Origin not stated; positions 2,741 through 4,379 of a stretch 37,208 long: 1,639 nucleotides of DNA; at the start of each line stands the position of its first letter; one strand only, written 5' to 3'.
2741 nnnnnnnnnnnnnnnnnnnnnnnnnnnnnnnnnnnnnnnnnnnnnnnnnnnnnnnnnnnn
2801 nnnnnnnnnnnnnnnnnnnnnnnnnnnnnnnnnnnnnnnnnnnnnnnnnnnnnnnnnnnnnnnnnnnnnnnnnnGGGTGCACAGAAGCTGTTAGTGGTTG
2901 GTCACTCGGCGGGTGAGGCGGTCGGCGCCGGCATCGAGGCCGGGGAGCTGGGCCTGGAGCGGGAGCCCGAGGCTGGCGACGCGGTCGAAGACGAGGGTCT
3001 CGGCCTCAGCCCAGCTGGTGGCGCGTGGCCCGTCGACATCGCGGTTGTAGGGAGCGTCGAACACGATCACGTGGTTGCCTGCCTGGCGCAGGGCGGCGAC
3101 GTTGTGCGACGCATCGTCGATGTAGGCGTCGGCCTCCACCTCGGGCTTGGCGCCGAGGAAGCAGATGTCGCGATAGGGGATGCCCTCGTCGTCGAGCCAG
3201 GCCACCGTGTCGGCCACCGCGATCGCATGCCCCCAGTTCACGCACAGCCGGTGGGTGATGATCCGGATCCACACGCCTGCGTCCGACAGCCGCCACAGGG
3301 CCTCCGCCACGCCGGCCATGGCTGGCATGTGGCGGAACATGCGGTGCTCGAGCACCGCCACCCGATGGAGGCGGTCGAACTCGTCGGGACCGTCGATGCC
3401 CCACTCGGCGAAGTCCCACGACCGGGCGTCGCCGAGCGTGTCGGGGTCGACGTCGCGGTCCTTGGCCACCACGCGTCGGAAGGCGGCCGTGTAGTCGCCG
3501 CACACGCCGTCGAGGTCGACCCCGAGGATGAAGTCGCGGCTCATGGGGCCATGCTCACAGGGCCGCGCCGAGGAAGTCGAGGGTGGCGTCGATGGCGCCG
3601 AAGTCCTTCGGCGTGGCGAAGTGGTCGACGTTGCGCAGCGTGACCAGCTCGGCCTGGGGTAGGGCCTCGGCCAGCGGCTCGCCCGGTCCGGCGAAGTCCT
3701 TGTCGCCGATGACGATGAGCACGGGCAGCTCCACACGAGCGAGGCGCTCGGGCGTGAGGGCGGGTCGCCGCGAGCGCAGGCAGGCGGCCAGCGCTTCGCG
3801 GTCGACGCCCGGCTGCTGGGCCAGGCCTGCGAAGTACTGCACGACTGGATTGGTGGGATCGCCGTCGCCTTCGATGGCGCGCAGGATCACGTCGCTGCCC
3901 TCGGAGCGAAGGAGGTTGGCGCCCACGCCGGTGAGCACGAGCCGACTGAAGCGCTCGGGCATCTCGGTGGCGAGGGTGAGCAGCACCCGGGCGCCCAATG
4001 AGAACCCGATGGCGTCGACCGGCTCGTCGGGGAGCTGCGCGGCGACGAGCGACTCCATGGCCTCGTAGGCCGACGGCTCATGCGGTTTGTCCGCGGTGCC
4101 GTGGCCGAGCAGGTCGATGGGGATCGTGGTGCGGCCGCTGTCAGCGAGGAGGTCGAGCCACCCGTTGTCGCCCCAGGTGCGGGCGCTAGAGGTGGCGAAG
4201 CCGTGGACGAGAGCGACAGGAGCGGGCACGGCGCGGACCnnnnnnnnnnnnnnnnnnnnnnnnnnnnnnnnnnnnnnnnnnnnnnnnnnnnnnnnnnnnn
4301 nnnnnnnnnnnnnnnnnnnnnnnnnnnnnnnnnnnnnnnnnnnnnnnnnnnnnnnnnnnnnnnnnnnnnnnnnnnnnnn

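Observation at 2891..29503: About 26-kb envelope-glycan island with very high density of extracytoplasmic (GT-C-type) transferases and two different polyprenyl-phosphate sugar donor systems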

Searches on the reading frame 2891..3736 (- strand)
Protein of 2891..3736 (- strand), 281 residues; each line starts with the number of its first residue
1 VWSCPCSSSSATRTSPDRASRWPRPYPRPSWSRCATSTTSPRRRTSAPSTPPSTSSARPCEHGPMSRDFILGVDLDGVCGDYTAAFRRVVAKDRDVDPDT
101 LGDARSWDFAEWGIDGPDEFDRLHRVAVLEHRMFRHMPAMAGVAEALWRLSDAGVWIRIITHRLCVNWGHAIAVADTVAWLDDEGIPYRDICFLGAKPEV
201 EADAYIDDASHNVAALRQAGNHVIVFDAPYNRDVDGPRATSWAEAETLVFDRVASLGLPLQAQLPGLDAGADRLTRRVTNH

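Call 5: search_protein_families(library=pfam, proteins=[window:2891-3736:-], max_evalue=0.01)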
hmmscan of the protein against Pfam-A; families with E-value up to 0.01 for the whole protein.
window:2891-3736:- (281 aa): 1 family
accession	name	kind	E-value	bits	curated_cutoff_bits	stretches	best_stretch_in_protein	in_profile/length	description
PF06941.18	NT5C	-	1.1e-35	123.6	24.8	1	70-249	3-174/180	5' nucleotidase, deoxy (Pyrimidine), cytosolic type C protein (NT5C)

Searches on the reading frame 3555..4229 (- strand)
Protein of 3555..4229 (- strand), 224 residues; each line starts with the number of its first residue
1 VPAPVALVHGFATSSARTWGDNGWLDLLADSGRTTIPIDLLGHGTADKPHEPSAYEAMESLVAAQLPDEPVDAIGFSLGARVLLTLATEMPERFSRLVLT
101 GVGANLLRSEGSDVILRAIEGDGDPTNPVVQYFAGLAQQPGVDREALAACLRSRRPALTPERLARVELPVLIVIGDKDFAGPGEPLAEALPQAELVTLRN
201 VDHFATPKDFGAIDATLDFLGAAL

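Call 5: search_protein_families(library=pfam, proteins=[window:3555-4229:-], max_evalue=0.01)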
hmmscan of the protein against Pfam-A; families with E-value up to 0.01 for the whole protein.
window:3555-4229:- (224 aa): 3 families
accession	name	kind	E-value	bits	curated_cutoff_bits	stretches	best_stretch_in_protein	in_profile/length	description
PF00561.26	Abhydrolase_1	-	7.5e-16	59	25.8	1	4-102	2-102/245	alpha/beta hydrolase fold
PF12697.13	Abhydrolase_6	-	3.7e-14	54.3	26.3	1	7-205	3-206/217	Alpha/beta hydrolase family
PF12146.15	Hydrolase_4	-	1.7e-06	27.9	27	1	5-101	7-108/239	Serine aminopeptidase, S33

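Call 11: search_protein_families(library=ncbifam, proteins=[window:3555-4229:-], max_evalue=0.01)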
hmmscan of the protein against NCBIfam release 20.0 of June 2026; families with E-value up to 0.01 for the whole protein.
window:3555-4229:- (224 aa): 17 families
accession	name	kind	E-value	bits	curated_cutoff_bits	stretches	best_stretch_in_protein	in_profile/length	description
TIGR03695.1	menH_SHCHC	equivalog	7.3e-14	51.8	208.55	1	5-103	5-105/252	2-succinyl-6-hydroxy-2,4-cyclohexadiene-1-carboxylate synthase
NF051488.1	bifunc_PcaDC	exception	5e-13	48.9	390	2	29-106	36-115/375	bifunctional 3-oxoadipate enol-lactonase/4-carboxymuconolactone decarboxylase PcaDC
NF011457.0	PRK14875.1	equivalog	1.4e-12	47.3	307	1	3-100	133-229/372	acetoin dehydrogenase dihydrolipoyllysine-residue acetyltransferase subunit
TIGR02427.1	protocat_pcaD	equivalog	1.8e-10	40.6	255.85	2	34-106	41-116/251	3-oxoadipate enol-lactonase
NF051487.1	bifunc_PcaCD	exception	4.5e-10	39.2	430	2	32-101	198-270/413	bifunctional 4-carboxymuconolactone decarboxylase/3-oxoadipate enol-lactonase PcaCD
TIGR01738.1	bioH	equivalog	2.4e-09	37.2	206.95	1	5-110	7-106/245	pimeloyl-ACP methyl ester esterase BioH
TIGR03056.1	bchO_mg_che_rel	equivalog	9.1e-07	28.2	172.55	1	6-116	32-140/278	alpha/beta fold hydrolase BchO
NF045632.1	hydroxlase_HsaD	equivalog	1.4e-06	27.4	400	1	4-120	36-158/290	4,5:9,10-diseco-3-hydroxy-5,9,17-trioxoandrosta-1(10),2-diene-4-oate hydrolase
NF053693.1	esterase_mleCBF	exception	9.7e-06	25.1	564.5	1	161-212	215-269/279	CBF family alpha/beta fold macrolide esterase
NF002043.0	PRK00870.1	subfamily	2.4e-05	23.9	265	1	25-100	66-146/302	haloalkane dehalogenase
NF008340.0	PRK11126.1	equivalog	4.3e-05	22.9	261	1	7-103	19-113/255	2-succinyl-6-hydroxy-2,4-cyclohexadiene-1-carboxylate synthase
NF007954.0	PRK10673.1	equivalog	0.0005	19.4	399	1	4-119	18-131/255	esterase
NF050089.1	i_nPHAscl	equivalog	0.00095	18.3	300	0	5-100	21-115/288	intracellular short-chain-length polyhydroxyalkanoate depolymerase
NF052614.1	AB_fold_OlsI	equivalog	0.00096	18.7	385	0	68-100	88-120/272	ornithine lipid biosynthesis O-acyltransferase OlsI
TIGR03611.1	RutD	equivalog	0.0041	16.5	238.5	0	69-99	80-110/258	pyrimidine utilization protein D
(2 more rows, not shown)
